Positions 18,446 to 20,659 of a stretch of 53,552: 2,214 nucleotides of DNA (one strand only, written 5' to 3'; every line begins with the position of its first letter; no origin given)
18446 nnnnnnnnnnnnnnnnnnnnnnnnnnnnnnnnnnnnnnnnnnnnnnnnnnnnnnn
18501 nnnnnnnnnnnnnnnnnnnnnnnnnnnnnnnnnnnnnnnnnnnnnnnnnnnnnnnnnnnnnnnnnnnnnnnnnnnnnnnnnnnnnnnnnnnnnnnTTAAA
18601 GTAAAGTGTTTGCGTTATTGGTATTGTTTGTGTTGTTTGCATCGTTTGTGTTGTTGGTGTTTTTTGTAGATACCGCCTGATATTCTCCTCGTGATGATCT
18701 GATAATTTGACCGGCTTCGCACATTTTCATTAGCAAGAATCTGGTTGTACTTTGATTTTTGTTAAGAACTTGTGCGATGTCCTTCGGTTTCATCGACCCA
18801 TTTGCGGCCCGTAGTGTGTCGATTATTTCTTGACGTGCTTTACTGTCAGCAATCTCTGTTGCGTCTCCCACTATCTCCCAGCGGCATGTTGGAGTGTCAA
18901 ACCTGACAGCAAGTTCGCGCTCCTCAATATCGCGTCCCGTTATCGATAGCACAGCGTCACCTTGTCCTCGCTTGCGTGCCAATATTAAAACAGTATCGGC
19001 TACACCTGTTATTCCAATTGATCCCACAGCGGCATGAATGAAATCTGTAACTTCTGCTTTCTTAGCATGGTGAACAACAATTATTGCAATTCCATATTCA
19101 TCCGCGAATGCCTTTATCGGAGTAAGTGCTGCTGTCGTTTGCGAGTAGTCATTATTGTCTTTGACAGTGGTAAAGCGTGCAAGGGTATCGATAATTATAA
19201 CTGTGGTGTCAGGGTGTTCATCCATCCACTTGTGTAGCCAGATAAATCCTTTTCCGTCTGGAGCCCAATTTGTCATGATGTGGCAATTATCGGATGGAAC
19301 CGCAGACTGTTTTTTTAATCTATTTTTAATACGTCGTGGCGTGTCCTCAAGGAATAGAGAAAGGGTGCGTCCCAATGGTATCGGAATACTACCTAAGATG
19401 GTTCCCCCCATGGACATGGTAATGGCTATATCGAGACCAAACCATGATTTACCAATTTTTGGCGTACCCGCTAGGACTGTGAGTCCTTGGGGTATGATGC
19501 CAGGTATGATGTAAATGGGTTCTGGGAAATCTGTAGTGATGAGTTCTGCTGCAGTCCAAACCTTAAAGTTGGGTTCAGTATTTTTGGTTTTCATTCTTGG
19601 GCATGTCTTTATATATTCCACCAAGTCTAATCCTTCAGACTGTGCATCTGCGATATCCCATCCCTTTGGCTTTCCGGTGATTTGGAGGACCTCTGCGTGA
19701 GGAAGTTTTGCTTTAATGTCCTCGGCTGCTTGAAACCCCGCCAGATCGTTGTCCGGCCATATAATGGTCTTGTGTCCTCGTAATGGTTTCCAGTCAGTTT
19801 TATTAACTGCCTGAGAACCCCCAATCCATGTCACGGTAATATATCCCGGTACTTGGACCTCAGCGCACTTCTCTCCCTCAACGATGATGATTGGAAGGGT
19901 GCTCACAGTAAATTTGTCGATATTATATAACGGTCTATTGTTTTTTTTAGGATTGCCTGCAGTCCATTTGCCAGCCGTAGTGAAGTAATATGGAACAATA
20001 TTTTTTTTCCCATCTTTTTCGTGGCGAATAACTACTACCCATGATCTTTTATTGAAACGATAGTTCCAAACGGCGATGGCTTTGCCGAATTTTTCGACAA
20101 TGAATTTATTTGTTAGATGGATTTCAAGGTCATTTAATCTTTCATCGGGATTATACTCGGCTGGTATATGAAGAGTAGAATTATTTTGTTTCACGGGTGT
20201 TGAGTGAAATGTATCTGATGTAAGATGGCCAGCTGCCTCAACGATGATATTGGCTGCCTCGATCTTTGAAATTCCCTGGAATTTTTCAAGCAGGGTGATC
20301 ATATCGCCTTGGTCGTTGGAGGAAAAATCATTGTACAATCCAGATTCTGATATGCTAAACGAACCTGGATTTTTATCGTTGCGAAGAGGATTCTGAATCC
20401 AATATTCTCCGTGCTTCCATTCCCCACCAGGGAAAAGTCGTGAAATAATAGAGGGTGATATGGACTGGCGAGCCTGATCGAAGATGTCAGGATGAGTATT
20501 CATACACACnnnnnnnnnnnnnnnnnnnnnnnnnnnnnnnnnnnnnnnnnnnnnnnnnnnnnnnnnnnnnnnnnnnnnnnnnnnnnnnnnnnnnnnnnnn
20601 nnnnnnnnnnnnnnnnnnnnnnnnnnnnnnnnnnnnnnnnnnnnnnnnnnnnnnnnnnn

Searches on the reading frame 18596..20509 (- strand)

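Call 55: search_protein_families(library=pfam, proteins=[window:18596-20509:-], max_evalue=0.01)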
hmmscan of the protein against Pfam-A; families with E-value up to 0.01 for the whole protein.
window:18596-20509:- (637 aa): 5 families
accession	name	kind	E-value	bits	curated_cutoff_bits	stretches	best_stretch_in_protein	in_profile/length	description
PF13481.12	AAA_25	-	2.6e-25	89.6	27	1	314-485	6-193/195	AAA domain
PF03796.21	DnaB_C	-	0.0033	17.3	27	0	333-367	11-45/255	DnaB-like helicase C terminal domain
PF13412.12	HTH_24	-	0.0047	16.9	21.9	1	559-602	5-47/48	Winged helix-turn-helix DNA-binding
PF09983.15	JetD_C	-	0.0052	16.6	22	0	196-275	32-113/179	Wadjet protein JetD, C-terminal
PF01807.25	Zn_ribbon_DnaG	-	0.0054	16.9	24.9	0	35-95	31-91/98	CHC2 zinc finger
